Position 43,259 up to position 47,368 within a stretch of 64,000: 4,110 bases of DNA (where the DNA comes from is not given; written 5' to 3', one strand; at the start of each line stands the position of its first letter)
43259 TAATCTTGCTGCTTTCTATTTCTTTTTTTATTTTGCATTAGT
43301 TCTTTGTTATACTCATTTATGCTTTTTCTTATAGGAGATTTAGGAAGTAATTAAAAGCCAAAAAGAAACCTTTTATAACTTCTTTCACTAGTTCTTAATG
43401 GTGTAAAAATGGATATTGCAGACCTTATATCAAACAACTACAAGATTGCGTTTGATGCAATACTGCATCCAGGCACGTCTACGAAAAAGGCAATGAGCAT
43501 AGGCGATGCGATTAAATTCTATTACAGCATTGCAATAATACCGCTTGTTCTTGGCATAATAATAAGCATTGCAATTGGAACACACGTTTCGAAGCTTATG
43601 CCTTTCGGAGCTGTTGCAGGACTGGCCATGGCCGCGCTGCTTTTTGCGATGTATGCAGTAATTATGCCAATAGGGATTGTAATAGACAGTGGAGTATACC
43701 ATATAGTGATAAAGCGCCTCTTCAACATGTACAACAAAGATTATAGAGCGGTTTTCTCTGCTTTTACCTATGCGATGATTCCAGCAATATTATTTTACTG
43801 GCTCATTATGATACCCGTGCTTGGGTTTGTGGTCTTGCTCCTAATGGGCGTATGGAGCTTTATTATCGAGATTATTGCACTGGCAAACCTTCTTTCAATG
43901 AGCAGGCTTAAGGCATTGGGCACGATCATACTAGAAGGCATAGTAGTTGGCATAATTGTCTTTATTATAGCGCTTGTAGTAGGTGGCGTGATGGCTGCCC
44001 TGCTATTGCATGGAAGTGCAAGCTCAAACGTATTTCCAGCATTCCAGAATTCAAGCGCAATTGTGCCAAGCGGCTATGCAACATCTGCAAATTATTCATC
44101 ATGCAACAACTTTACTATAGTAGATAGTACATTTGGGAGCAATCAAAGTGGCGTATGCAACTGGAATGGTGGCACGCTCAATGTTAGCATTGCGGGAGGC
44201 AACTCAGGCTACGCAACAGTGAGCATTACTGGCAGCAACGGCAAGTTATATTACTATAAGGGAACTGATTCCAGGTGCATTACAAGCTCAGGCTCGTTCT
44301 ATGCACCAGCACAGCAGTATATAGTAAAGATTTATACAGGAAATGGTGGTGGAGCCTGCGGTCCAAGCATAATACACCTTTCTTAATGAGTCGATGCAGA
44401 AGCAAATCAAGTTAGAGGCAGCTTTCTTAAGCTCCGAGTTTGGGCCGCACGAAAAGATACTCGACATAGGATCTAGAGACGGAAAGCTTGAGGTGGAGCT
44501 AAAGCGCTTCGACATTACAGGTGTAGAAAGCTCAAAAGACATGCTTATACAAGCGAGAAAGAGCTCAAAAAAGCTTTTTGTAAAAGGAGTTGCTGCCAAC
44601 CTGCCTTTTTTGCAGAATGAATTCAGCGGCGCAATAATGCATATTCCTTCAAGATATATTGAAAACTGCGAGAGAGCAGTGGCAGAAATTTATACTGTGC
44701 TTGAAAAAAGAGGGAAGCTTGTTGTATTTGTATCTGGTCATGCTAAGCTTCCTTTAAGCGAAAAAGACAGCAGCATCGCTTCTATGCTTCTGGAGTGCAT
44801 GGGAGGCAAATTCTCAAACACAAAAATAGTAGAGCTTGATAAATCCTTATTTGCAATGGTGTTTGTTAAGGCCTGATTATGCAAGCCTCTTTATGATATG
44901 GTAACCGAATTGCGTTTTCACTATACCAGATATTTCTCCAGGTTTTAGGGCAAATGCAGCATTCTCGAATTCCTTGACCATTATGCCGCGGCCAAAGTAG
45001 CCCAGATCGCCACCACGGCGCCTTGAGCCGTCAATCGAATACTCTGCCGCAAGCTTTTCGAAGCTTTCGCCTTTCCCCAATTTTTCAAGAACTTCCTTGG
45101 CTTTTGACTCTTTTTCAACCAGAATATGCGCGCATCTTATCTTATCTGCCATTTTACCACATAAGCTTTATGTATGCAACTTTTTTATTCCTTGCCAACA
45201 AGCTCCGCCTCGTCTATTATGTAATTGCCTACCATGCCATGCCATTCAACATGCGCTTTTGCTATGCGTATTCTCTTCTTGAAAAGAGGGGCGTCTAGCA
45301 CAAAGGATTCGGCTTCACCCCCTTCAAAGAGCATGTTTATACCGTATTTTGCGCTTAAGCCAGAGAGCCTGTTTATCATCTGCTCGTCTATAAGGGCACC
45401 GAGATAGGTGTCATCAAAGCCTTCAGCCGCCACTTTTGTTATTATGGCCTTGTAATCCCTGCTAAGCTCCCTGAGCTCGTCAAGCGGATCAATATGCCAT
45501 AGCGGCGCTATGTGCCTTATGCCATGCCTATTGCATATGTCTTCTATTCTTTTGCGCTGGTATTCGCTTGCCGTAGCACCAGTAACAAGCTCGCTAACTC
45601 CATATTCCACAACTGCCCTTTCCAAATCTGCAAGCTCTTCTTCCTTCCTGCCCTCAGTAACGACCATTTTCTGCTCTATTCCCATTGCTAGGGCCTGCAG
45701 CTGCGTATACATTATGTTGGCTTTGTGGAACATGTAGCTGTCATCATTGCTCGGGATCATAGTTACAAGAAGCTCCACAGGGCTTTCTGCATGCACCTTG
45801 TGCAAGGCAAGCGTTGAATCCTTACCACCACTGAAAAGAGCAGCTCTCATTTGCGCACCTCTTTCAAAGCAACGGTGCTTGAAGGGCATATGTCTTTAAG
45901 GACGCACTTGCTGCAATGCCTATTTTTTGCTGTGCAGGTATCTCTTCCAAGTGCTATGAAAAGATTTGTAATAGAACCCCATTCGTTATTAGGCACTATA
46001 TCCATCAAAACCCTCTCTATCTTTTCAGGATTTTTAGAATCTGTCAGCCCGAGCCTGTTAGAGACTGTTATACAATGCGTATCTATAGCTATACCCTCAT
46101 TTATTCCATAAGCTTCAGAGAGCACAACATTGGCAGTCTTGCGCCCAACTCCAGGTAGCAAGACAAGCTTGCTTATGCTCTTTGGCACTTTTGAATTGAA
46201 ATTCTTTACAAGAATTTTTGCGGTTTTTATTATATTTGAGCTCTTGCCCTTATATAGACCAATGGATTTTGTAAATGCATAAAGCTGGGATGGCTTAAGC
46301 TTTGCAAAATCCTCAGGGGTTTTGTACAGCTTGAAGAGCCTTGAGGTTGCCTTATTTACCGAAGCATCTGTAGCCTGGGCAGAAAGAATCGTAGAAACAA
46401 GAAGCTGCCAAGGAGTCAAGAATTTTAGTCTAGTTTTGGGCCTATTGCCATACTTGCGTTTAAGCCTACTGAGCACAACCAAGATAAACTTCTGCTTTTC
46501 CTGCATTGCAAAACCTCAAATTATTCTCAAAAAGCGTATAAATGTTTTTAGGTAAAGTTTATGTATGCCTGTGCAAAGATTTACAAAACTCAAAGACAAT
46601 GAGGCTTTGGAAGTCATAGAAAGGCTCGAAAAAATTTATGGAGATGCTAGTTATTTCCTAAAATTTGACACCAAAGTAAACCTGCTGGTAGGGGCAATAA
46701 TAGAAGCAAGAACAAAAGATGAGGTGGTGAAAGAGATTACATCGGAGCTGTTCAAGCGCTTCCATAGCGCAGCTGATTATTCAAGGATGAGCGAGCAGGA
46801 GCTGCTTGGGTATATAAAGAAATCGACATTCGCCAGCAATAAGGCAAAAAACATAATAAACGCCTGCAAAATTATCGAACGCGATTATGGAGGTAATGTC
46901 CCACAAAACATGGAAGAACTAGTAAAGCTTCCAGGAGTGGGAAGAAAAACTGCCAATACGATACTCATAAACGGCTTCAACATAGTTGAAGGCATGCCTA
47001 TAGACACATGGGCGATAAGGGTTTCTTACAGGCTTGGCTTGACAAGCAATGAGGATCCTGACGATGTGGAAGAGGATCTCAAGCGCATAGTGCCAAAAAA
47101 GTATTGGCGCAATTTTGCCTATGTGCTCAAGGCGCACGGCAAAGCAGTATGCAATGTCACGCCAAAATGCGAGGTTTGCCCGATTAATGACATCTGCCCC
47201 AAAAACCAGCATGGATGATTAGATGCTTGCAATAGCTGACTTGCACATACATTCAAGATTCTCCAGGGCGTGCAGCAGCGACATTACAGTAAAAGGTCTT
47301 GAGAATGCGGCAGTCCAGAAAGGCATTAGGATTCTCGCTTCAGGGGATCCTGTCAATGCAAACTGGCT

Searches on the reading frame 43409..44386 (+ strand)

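Call 42: search_protein_families(library=pfam, proteins=[window:43409-44386:+], max_evalue=0.001)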
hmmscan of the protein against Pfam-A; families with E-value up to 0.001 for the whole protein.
window:43409-44386:+ (325 aa): 1 family
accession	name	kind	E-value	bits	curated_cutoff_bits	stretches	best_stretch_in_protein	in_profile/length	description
PF04893.22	Yip1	-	4.5e-05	23.8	28.6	1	40-186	27-171/173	Yip1 domain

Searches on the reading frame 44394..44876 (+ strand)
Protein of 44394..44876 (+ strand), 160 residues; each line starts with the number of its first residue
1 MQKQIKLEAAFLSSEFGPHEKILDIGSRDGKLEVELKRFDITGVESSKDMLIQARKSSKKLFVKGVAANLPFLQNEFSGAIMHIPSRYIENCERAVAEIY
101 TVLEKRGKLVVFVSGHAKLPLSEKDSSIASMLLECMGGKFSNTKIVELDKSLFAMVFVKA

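Call 43: search_protein_families(library=pfam, proteins=[window:44394-44876:+], max_evalue=0.001)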
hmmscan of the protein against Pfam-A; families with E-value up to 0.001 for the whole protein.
window:44394-44876:+ (160 aa): 3 families
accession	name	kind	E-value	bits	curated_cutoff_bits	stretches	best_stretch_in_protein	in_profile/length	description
PF08241.18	Methyltransf_11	-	7.3e-10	39.8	21.2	1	23-111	1-95/95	Methyltransferase domain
PF13649.12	Methyltransf_25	-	4.5e-08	34.1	27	1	22-107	1-97/97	Methyltransferase domain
PF13847.12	Methyltransf_31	-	3.8e-05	23.8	27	1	19-113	4-111/145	Methyltransferase domain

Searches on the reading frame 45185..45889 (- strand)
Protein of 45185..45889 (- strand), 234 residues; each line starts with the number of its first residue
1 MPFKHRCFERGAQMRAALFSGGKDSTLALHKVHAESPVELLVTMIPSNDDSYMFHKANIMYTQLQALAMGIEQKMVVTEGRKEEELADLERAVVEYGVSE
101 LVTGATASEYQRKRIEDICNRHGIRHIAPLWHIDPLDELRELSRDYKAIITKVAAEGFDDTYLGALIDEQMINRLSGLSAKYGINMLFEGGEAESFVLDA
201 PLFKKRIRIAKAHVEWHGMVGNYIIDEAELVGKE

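Call 43: search_protein_families(library=pfam, proteins=[window:45185-45889:-], max_evalue=0.001)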
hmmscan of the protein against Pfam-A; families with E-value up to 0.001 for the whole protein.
window:45185-45889:- (234 aa): 1 family
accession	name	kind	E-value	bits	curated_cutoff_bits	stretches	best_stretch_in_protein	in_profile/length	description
PF01902.24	Diphthami_syn_2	-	6.1e-69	232.3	23.2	1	16-228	4-217/219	Diphthamide synthase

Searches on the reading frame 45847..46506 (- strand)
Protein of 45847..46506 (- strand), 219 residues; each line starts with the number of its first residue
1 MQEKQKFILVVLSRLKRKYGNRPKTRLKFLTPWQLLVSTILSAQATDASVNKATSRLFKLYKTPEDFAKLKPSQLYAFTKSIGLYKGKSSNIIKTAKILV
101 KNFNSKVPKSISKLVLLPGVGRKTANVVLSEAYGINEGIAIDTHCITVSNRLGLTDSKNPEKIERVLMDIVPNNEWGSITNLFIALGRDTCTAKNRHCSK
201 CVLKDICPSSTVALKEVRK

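Call 43: search_protein_families(library=pfam, proteins=[window:45847-46506:-], max_evalue=0.001)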
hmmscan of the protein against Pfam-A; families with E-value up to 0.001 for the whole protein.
window:45847-46506:- (219 aa): 2 families
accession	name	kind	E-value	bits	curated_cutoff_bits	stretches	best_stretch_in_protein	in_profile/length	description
PF00730.31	HhH-GPD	-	8.2e-23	81.2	26.2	1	37-172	1-107/108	HhH-GPD superfamily base excision DNA repair protein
PF00633.29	HHH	-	8.3e-07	29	24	1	103-130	2-29/30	Helix-hairpin-helix motif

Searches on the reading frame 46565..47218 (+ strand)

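Call 44: search_protein_families(library=pfam, proteins=[window:46565-47218:+], max_evalue=0.001)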
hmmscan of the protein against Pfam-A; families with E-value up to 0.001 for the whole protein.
window:46565-47218:+ (217 aa): 3 families
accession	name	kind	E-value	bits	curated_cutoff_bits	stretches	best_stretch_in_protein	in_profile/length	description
PF00730.31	HhH-GPD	-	3.3e-18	66.4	26.2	1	42-178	1-108/108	HhH-GPD superfamily base excision DNA repair protein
PF00633.29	HHH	-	1e-08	35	24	1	108-134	2-28/30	Helix-hairpin-helix motif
PF10576.14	EndIII_4Fe-2S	-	0.00029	21.5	20.5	1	200-211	6-17/17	Iron-sulfur binding domain of endonuclease III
